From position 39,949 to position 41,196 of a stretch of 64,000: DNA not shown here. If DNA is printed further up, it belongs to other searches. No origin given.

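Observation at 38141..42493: GNAT / nucleotidyltransferase / anomeric-kinase trio fused by 4-nt overlaps to glgE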

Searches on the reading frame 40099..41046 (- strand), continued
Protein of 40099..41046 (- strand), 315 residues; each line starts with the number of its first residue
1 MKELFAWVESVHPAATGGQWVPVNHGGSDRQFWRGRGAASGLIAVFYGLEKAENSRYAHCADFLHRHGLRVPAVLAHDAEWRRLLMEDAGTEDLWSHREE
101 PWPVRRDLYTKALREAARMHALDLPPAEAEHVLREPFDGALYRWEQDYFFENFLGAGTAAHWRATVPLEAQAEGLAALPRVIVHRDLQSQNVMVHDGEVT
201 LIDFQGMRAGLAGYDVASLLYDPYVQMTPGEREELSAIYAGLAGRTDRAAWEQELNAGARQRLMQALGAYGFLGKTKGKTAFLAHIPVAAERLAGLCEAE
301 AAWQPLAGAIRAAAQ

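Call 41: find_encoding_contigs(protein=P0280, flank=8000, max_places=1)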
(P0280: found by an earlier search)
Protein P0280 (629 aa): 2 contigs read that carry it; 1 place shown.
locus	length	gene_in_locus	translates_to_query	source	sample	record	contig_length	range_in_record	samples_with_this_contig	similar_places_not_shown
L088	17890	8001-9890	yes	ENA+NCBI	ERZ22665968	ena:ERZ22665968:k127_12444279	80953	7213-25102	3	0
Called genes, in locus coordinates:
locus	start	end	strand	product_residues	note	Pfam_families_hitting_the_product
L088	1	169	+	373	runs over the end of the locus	PF00266:Aminotran_5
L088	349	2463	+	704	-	PF00009:GTP_EFTU, PF22042:EF-G_D2, PF03144:GTP_EFTU_D2, PF14492:EFG_III, PF03764:EFG_IV, PF00679:EFG_C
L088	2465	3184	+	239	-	PF13481:AAA_25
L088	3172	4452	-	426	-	PF03349:Toluene_X (faint)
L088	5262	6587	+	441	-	PF08486:SpoIID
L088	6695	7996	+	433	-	PF03092:BT1 (faint), PF07690:MFS_1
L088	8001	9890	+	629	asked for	PF00483:NTP_transferase, PF12804:NTP_transf_3, PF01636:APH, PF02958:EcKL (weak)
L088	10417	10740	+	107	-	PF02617:ClpS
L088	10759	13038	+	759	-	PF02861:Clp_N, PF13173:AAA_14 (faint), PF00004:AAA, PF17871:AAA_lid_9, PF00004:AAA, PF07724:AAA_2, PF07728:AAA_5, PF10431:ClpB_D2-small, +3 more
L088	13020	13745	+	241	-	PF03588:Leu_Phe_trans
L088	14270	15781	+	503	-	PF13641:Glyco_tranf_2_3, PF00535:Glycos_transf_2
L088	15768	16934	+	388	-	PF16269:DUF4922, PF26216:GDPGP1_C (weak)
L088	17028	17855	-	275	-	PF07313:AmiA-like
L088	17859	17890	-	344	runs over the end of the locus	PF08242:Methyltransf_12 (weak), PF13649:Methyltransf_25 (weak)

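Call 42: find_encoding_contigs(protein=P0207, flank=8000, max_places=1)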
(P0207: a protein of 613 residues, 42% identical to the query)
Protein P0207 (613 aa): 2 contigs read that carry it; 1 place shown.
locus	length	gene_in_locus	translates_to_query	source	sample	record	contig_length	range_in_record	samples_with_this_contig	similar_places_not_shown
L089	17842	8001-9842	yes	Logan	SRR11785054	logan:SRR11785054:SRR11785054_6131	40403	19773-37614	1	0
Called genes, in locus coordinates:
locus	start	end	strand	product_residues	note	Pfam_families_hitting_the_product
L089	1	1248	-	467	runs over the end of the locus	PF00657:Lipase_GDSL (weak)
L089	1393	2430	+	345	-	PF01118:Semialdhyde_dh, PF02774:Semialdhyde_dhC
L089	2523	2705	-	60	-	-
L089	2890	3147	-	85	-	-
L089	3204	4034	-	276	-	-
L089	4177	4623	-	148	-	PF05991:NYN_YacP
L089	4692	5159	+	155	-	PF00149:Metallophos (faint), PF12850:Metallophos_2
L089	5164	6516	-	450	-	PF03448:MgtE_N, PF00571:CBS, PF01769:MgtE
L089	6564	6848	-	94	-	-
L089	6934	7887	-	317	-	-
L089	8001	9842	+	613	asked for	PF00483:NTP_transferase, PF12804:NTP_transf_3, PF01636:APH, PF19974:TCAD9 (weak)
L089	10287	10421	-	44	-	-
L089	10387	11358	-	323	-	PF13593:SBF_like, PF01758:SBF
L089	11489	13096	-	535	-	PF00089:Trypsin, PF13365:Trypsin_2, PF00595:PDZ (weak), PF13180:PDZ_2, PF17820:PDZ_6 (weak)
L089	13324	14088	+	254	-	PF04029:2-ph_phosp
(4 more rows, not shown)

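Call 48: search_dna_similar(query=window:40099-41046:-, collection=plasmids, mode=protein, max_evalue=0.001, max_rows=25)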
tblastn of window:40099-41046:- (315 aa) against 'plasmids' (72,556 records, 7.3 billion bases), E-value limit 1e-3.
Records with a match: 18; places in all: 18; records where one place covers at least 80% of the query: 8.
Best place of each record, by identity: <60% 18.
By first word of the organism name: Sinorhizobium 4; Acinetobacter 3; Phocaeicola 1; Aeromonas 1; Bacteroides 1; Parabacteroides 1; Sphingomonas 1; Xanthomonas 1; Legionella 1; Prevotella 1; and 3 more.
By predicted mobility (MOB-suite, as given by PLSDB): non-mobilizable 15; mobilizable 2; conjugative 1.
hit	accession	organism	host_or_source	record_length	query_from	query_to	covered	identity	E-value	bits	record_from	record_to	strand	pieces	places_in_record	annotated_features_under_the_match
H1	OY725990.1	Phocaeicola massiliensis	-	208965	26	310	90%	29.5%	1e-19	97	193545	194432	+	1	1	record has no annotation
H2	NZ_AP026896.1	Aeromonas caviae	Microbe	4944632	23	306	90%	29.1%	6e-15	83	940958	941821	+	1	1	none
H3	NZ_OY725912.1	Bacteroides finegoldii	-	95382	26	305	89%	29.4%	2e-17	90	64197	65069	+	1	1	RNase adapter RapZ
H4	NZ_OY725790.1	Parabacteroides distasonis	-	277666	26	310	90%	27.8%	5e-18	92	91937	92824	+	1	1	RNase adapter RapZ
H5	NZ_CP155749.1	Sphingomonas parapaucimobilis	Chinese cabbage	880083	17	287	86%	27.9%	1e-4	51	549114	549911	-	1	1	phosphotransferase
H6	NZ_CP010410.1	Xanthomonas sacchari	cell culture,rice seeds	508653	30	307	88%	25.3%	5e-8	62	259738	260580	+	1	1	phosphotransferase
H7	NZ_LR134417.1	Legionella adelaidensis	environmental,Cooling tower water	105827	4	306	96%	23.2%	1e-10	70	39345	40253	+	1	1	phosphotransferase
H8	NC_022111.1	Prevotella sp. oral taxon 299 str. F0039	Homo sapiens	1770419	27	307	89%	24.9%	7e-11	71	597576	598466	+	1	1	none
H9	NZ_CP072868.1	Rhizobium sp. NLR16a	lentil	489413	57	301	78%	27.1%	2e-7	60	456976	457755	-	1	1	tsaE: tRNA (adenosine(37)-N6)-threonylcarbamoyltransferase complex ATPase ...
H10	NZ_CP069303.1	Shinella sp. PSBB067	monoisolate,Minnesota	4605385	68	287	70%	28.3%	3e-7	59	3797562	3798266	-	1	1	none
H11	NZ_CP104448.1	Acinetobacter baumannii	Homo sapiens,sputum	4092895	50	287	76%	25.9%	3e-10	69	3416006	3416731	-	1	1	none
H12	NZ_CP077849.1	Acinetobacter baumannii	Homo sapiens,Rectal swab_P28_BU14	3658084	50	287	76%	25.5%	8e-10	67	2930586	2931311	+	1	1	none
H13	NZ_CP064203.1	Acinetobacter baumannii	Homo sapiens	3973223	50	287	76%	25.5%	8e-10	67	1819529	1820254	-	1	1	none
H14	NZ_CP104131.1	Sinorhizobium sp. K101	Phaseolus vulgaris,cell ...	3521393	57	287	73%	26.1%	3e-6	57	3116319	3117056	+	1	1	none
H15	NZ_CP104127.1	Sinorhizobium sp. M103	Phaseolus vulgaris,cell ...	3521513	57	287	73%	26.1%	3e-6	57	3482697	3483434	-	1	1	none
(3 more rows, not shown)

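Call 51: get_annotated_region(hit=H6, flank=4000)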
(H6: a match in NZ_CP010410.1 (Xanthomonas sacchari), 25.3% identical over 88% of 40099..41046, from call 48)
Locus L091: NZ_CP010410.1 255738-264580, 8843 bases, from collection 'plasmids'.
description: Xanthomonas sacchari strain R1 plasmid unnamed, complete sequence
organism: Xanthomonas sacchari (NCBI taxid 56458)
taxonomy: Bacteria; Pseudomonadota; Gammaproteobacteria; Lysobacterales; Lysobacteraceae; Xanthomonas; Xanthomonas sacchari
host: -; source: cell culture,rice seeds; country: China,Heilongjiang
typing (MOB-suite, as given by PLSDB): non-mobilizable
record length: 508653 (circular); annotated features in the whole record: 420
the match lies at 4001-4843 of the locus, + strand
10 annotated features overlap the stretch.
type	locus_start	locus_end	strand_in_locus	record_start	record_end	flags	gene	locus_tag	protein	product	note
CDS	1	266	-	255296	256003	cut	-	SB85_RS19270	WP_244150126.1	response regulator transcription factor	GO:0000160 - phosphorelay signal transduction system [Evidence IEA]; GO:0006355 - regulation of DNA-templated ...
CDS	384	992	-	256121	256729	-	-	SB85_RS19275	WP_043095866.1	HutD family protein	-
CDS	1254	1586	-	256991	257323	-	-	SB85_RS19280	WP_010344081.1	ComEA family DNA-binding protein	-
CDS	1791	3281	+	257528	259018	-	-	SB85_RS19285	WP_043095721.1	M20 family metallopeptidase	-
CDS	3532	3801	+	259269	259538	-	-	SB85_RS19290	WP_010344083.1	GlsB/YeaQ/YmgE family stress response membrane protein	-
CDS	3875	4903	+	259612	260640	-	-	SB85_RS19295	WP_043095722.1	phosphotransferase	-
CDS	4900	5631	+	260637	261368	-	murU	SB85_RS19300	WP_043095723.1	N-acetylmuramate alpha-1-phosphate uridylyltransferase MurU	GO:0009252 - peptidoglycan biosynthetic process [Evidence IEA]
CDS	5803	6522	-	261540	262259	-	hda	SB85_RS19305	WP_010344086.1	DnaA regulatory inactivator Hda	GO:0032297 - negative regulation of DNA-templated DNA replication initiation [Evidence IEA]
CDS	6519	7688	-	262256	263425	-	-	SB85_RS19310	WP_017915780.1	AI-2E family transporter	GO:1905887 - autoinducer AI-2 transmembrane transport [Evidence IEA]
CDS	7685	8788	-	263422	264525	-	-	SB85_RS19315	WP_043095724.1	DUF2066 domain-containing protein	-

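Call 52: get_annotated_region(hit=H4, flank=5000)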
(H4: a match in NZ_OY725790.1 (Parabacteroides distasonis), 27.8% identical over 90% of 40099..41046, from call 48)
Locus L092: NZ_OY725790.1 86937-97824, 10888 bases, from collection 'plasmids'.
description: Parabacteroides distasonis strain Parabacteroides distasonis TSDC17.2-1.1 plasmid 45, complete sequence
organism: Parabacteroides distasonis (NCBI taxid 823)
taxonomy: Bacteria; Bacteroidota; Bacteroidia; Bacteroidales; Tannerellaceae; Parabacteroides; Parabacteroides distasonis
host: -; source: -; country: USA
typing (MOB-suite, as given by PLSDB): non-mobilizable
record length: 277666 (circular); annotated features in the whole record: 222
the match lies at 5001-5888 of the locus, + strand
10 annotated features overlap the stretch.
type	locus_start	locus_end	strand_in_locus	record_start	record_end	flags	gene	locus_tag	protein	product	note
CDS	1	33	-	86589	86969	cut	-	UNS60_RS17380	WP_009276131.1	hypothetical protein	-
CDS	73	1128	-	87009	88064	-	-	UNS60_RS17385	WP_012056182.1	transcriptional regulator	-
CDS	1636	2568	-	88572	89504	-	-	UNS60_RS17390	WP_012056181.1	site-specific integrase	GO:0015074 - DNA integration [Evidence IEA]; GO:0006310 - DNA recombination [Evidence IEA]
CDS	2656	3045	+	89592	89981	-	-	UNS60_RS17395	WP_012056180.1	DUF2007 domain-containing protein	-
CDS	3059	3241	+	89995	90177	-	-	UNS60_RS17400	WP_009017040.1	hypothetical protein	-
CDS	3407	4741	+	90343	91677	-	-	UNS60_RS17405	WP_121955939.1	NADP-specific glutamate dehydrogenase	-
CDS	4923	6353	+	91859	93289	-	-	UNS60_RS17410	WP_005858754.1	RNase adapter RapZ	-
CDS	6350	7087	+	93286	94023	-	-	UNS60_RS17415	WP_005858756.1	nucleotidyltransferase family protein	-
CDS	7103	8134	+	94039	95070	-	-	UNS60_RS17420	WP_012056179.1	endonuclease/exonuclease/phosphatase family protein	-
CDS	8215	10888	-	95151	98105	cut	-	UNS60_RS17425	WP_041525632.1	PEP/pyruvate-binding domain-containing protein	GO:0016310 - phosphorylation [Evidence IEA]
